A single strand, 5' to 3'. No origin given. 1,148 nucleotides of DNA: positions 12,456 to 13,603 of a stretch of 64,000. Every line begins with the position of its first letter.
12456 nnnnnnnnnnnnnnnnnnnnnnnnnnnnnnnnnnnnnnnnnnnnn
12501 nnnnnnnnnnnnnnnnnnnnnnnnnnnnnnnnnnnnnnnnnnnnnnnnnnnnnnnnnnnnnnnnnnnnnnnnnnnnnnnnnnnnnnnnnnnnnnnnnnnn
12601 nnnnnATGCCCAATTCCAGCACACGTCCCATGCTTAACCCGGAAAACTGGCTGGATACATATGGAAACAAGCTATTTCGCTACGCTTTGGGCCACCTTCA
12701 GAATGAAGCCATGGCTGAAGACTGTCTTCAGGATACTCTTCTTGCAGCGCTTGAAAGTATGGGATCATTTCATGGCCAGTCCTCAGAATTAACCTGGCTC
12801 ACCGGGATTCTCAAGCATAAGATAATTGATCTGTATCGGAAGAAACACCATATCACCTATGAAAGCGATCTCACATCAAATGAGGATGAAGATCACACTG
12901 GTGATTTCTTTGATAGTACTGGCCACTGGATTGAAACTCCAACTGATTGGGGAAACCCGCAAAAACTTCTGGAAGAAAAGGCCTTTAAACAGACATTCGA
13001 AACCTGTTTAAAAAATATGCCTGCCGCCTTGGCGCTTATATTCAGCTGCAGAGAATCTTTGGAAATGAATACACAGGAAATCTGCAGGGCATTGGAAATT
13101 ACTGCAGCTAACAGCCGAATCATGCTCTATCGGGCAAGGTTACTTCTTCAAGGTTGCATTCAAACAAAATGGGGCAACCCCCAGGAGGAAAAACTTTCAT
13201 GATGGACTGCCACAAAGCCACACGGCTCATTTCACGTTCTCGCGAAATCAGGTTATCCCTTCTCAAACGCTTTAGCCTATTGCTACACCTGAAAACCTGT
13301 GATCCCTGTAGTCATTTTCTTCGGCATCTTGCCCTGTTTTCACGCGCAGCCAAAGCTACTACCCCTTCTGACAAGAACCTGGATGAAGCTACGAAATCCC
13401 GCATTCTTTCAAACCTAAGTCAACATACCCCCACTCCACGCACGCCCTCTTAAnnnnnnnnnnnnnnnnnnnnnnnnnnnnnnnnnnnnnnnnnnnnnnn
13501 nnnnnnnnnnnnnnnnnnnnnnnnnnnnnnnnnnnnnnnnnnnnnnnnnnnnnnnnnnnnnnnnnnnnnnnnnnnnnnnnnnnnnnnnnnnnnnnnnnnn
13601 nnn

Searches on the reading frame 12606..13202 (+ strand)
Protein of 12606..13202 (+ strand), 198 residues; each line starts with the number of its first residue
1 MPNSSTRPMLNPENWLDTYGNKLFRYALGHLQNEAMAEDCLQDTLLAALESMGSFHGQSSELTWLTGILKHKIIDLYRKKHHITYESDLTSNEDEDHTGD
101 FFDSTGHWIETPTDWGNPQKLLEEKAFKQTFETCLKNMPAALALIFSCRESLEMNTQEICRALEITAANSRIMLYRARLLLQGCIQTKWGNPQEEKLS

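Call 3: search_protein_families(library=pfam, proteins=[window:12606-13202:+], max_evalue=0.01)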
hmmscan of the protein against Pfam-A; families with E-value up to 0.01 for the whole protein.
window:12606-13202:+ (198 aa): 2 families
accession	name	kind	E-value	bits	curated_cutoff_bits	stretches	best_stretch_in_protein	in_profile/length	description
PF04542.20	Sigma70_r2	-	9e-13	48.3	24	1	17-80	3-68/71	Sigma-70 region 2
PF08281.18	Sigma70_r4_2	-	0.00018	21.5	25.7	1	130-180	3-53/54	Sigma-70, region 4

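Call 4: search_protein_families(library=ncbifam, proteins=[window:12606-13202:+], max_evalue=0.01)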
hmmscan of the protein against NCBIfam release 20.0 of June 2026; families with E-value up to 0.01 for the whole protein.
window:12606-13202:+ (198 aa): 67 families (the best 25 are shown)
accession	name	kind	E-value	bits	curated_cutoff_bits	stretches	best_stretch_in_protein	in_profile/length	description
TIGR02943.1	Sig70_famx1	hypoth_equivalog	6.8e-55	185.8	162.2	1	16-192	8-186/188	RNA polymerase sigma-70 factor, TIGR02943 family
NF009173.0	PRK12520.1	equivalog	2.5e-54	183.9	255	1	13-193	5-187/191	RNA polymerase sigma factor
NF008892.0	PRK11924.2-1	equivalog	1.8e-52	177.9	291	1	14-191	20-199/203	RNA polymerase sigma factor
NF009196.0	PRK12544.1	equivalog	8.1e-47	159.3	287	1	7-192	15-203/208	RNA polymerase factor sigma-70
NF009182.0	PRK12530.1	subfamily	1.4e-43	148.6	264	1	21-190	20-189/193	RNA polymerase sigma factor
NF009184.0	PRK12532.1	equivalog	2.7e-42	144.8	276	1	21-194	16-193/195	RNA polymerase sigma factor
NF009197.0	PRK12545.1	equivalog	1.7e-33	116.1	336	1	15-188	13-190/201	RNA polymerase factor sigma-70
NF008888.0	PRK11922.1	equivalog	8.8e-23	81.1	204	1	17-189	37-200/231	RNA polymerase sigma factor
TIGR02937.1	sigma70-ECF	superfamily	3.4e-19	69.1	42.9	1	17-182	8-162/165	sigma-70 family RNA polymerase sigma factor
NF058625.1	sigma_PG0214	equivalog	3.3e-16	59.4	130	1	20-182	14-158/170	GFO_1088 family ECF-type sigma factor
TIGR02950.1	SigM_subfam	subfamily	1.4e-15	57.5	147.95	1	17-182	7-155/159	RNA polymerase sigma factor, SigM family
TIGR02985.1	Sig70_bacteroi1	subfamily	2e-15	57.4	126.4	1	17-177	8-154/162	RNA polymerase sigma-70 factor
NF009166.1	PRK12513.1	equivalog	4.7e-13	49.3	206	1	21-164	33-165/193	RNA polymerase sigma factor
NF006089.0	PRK08241.1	subfamily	1.4e-12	47.3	240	1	35-183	47-202/343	RNA polymerase subunit sigma-70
NF007220.0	PRK09639.1-5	equivalog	7.4e-12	45.4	260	1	16-87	9-80/181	RNA polymerase sigma factor SigX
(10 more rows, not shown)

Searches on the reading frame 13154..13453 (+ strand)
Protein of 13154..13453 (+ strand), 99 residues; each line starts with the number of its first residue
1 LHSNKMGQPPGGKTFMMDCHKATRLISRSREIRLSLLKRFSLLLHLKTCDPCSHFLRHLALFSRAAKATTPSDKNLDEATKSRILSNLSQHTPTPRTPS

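Call 3: search_protein_families(library=pfam, proteins=[window:13154-13453:+], max_evalue=0.01)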
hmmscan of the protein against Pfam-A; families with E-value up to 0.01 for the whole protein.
window:13154-13453:+ (99 aa): 0 families

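Call 4: search_protein_families(library=ncbifam, proteins=[window:13154-13453:+], max_evalue=0.01)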
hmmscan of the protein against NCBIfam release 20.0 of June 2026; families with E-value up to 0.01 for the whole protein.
window:13154-13453:+ (99 aa): 1 family
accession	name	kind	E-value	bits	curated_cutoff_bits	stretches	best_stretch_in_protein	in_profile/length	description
NF052368.1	antisigmaE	subfamily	7.6e-11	41.7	50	1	16-61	1-46/48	anti-sigma factor family protein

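Call 37: search_protein_families(library=pfam, proteins=[window:13199-13453:+], max_evalue=0.01)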
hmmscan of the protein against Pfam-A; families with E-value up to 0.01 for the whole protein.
window:13199-13453:+ (84 aa): 0 families
